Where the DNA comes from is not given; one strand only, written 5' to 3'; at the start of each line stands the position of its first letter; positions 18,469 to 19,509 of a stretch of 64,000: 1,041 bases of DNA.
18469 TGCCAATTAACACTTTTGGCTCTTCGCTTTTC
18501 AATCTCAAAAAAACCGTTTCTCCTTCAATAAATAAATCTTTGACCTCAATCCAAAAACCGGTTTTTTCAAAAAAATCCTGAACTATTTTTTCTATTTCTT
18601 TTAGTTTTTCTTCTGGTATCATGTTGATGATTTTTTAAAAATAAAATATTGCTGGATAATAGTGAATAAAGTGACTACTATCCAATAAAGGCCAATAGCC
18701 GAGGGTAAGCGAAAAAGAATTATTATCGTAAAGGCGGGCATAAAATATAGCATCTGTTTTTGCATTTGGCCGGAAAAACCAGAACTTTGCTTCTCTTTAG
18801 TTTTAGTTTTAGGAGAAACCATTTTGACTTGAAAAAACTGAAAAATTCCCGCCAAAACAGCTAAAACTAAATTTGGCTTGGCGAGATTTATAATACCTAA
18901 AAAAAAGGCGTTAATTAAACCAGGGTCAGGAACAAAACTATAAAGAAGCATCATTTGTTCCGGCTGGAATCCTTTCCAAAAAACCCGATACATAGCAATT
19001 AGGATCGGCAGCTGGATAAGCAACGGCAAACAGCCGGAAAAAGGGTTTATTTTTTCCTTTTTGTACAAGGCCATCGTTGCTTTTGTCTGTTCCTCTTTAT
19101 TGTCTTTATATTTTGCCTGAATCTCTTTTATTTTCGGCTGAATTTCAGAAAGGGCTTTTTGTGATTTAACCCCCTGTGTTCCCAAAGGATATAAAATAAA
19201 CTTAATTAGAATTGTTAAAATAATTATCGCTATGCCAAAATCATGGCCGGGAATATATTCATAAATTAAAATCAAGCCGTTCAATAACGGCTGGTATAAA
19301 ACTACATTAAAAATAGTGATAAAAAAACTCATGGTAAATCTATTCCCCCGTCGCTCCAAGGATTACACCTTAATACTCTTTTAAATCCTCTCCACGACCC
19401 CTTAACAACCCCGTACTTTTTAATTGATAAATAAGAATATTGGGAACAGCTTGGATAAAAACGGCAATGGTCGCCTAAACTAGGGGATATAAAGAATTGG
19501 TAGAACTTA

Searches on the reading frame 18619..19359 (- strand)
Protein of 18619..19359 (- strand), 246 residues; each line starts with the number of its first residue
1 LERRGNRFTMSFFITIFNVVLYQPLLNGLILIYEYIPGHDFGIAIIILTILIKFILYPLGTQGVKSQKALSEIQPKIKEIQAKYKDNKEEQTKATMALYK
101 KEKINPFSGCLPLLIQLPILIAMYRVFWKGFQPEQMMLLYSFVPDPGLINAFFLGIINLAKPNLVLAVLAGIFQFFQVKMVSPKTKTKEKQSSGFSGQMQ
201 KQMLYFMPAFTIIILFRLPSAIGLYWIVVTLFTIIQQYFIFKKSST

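Call 78: search_protein_families(library=pfam, proteins=[window:18619-19359:-], max_evalue=0.0001)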
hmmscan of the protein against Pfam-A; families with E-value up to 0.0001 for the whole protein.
window:18619-19359:- (246 aa): 1 family
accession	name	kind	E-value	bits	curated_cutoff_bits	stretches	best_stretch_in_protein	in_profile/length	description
PF02096.25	60KD_IMP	-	3.1e-52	177.3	35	1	41-241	1-162/163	60Kd inner membrane protein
